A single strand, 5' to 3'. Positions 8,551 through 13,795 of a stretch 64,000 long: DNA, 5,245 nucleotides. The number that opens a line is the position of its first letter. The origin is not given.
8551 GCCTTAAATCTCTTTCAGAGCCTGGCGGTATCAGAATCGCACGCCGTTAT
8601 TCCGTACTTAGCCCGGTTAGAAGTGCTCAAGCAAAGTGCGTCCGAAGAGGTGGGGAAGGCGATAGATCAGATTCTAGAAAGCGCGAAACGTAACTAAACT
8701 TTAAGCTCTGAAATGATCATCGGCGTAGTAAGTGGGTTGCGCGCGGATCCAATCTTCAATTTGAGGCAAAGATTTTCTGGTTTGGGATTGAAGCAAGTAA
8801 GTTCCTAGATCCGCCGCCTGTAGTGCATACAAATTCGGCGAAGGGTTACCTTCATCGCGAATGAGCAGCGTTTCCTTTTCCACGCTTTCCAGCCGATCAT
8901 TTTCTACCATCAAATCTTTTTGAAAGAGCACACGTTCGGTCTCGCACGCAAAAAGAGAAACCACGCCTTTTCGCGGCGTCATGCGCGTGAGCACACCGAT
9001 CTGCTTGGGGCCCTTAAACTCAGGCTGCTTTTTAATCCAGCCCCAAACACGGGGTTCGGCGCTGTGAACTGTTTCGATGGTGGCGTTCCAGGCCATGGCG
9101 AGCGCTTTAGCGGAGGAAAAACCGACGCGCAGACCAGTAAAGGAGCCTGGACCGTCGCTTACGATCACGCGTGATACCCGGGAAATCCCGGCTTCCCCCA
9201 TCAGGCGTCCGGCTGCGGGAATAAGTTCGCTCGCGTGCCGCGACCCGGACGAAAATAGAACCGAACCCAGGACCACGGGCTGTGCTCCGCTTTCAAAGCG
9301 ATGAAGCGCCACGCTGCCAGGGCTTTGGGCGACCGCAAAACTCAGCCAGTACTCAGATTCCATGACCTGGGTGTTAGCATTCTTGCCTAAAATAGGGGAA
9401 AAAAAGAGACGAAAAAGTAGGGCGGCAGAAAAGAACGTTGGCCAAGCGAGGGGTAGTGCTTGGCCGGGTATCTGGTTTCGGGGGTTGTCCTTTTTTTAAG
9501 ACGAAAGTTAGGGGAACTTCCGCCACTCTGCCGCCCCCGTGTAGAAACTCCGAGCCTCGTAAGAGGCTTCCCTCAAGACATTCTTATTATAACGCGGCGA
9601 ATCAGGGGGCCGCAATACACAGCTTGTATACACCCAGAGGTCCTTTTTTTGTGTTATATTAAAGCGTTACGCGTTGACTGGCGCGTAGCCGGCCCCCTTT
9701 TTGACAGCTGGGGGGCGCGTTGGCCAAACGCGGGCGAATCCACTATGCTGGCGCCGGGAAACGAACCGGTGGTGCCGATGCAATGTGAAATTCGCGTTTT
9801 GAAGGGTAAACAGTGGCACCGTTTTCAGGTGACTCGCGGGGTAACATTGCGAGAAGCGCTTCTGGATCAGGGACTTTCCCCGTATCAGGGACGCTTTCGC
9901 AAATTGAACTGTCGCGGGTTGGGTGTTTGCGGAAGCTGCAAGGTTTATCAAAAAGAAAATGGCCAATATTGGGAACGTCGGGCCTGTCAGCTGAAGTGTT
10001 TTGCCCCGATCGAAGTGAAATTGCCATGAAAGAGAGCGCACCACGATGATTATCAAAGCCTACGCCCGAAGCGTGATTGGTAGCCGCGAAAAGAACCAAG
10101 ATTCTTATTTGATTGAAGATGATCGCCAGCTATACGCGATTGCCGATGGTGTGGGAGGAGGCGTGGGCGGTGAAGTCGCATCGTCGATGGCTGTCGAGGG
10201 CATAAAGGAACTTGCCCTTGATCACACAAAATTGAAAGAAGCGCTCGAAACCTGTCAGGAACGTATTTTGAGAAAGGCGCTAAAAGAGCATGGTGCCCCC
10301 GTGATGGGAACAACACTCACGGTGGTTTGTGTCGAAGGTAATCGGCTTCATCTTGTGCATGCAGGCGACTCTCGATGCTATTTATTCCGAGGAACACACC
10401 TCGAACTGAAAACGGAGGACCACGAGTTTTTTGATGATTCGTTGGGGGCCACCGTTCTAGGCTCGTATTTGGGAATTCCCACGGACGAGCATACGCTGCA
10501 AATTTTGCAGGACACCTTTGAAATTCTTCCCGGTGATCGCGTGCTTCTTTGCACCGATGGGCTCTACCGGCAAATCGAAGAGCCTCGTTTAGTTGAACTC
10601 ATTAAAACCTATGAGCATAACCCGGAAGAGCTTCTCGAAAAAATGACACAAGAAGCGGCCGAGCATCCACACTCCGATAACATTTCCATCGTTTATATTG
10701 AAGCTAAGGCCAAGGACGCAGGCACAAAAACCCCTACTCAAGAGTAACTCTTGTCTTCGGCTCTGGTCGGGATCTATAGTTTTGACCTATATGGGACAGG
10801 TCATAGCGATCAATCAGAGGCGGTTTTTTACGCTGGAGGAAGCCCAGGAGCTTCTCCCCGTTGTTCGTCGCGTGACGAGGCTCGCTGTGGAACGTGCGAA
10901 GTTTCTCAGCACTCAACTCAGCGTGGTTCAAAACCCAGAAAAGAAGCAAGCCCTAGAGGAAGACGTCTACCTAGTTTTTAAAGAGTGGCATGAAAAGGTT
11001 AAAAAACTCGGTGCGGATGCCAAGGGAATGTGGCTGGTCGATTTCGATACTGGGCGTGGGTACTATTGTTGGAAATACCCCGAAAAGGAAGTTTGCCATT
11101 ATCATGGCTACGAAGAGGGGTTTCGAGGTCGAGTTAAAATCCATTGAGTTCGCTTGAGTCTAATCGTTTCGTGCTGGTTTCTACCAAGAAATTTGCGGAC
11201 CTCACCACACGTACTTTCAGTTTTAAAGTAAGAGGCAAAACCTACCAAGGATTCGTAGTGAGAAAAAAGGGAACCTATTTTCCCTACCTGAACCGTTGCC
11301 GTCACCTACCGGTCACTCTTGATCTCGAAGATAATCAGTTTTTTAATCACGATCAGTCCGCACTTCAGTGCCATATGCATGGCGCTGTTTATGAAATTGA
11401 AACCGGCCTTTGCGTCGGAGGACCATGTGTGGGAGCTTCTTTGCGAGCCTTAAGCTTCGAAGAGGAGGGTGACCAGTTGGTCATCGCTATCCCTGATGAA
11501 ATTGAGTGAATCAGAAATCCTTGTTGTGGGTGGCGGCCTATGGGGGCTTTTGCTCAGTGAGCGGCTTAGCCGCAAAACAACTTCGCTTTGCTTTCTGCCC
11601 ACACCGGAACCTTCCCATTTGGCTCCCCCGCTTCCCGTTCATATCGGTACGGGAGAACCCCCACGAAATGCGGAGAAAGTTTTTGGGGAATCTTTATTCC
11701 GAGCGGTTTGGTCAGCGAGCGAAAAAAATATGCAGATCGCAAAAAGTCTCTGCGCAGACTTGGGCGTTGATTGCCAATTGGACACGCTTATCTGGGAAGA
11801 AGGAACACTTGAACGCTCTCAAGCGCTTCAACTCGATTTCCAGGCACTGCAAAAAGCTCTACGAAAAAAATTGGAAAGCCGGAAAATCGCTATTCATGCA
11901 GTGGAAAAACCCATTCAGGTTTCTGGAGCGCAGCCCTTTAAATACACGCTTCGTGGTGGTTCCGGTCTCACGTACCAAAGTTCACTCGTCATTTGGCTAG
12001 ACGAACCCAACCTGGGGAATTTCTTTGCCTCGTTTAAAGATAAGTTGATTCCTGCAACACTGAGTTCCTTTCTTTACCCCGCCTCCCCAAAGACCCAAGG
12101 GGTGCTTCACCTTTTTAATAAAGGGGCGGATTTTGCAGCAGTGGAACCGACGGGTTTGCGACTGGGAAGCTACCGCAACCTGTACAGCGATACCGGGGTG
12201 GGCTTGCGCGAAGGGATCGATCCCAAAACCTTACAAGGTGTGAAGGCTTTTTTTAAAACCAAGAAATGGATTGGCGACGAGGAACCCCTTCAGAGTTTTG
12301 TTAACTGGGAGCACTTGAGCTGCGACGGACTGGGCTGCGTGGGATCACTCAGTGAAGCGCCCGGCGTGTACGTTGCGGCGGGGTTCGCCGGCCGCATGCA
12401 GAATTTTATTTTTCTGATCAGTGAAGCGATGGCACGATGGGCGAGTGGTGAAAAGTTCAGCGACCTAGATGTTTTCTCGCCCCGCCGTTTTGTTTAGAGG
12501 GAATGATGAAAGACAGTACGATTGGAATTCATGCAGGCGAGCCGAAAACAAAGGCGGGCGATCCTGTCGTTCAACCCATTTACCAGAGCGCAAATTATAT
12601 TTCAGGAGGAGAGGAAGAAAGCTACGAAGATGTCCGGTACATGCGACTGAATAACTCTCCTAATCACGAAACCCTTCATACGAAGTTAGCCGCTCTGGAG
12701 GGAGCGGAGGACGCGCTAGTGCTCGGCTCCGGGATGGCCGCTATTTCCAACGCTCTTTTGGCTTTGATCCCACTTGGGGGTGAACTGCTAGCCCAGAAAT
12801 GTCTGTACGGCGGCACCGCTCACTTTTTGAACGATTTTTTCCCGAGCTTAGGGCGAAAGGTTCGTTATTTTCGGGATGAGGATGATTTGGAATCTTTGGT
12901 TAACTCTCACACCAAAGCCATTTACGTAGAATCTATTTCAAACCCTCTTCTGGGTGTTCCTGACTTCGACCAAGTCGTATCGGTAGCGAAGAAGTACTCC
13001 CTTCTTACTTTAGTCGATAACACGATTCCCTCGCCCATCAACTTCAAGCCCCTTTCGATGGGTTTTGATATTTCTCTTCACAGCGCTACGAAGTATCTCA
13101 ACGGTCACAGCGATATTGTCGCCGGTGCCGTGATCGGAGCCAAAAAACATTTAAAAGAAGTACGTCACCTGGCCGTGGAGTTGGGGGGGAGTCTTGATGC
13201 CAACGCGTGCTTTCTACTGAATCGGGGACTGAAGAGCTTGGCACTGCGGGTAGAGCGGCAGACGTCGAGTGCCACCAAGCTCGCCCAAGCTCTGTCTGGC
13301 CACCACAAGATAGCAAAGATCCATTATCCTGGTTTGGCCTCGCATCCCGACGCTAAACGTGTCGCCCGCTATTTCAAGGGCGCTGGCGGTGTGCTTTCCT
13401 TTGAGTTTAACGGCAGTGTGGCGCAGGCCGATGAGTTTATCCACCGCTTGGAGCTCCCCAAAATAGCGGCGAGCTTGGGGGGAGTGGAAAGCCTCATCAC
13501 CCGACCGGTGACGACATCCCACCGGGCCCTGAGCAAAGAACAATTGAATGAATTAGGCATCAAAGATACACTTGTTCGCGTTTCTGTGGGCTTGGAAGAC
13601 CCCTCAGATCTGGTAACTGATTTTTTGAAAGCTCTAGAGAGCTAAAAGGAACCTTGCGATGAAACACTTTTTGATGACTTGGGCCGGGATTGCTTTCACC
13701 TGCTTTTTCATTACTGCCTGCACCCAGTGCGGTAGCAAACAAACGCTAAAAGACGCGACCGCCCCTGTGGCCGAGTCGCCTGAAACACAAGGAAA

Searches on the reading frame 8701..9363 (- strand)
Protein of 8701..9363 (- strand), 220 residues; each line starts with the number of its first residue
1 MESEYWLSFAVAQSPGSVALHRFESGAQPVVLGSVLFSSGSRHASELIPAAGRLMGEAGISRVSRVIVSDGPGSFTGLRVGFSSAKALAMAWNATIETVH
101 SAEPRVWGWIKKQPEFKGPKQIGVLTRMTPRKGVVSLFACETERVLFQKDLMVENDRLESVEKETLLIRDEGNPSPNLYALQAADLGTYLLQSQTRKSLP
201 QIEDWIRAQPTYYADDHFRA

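Call 58: search_protein_families(library=pfam, proteins=[window:8701-9363:-], max_evalue=0.00001)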
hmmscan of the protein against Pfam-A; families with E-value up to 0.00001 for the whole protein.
window:8701-9363:- (220 aa): 1 family
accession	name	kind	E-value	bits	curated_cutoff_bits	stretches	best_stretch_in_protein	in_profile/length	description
PF00814.31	TsaD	-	2.6e-13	50.7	24.8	1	41-103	27-91/264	tRNA N6-adenosine threonylcarbamoyltransferase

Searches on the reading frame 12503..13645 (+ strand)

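Call 57: search_protein_families(library=pfam, proteins=[window:12503-13645:+], max_evalue=0.00001)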
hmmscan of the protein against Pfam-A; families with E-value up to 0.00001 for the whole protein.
window:12503-13645:+ (380 aa): 2 families
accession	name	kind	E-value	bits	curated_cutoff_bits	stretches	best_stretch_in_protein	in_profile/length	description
PF01053.26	Cys_Met_Meta_PP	-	2.6e-114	382.2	27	1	6-379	2-381/381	Cys/Met metabolism PLP-dependent enzyme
PF00155.27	Aminotran_1_2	-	1.3e-06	28.3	19.7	1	11-173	8-186/361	Aminotransferase class I and II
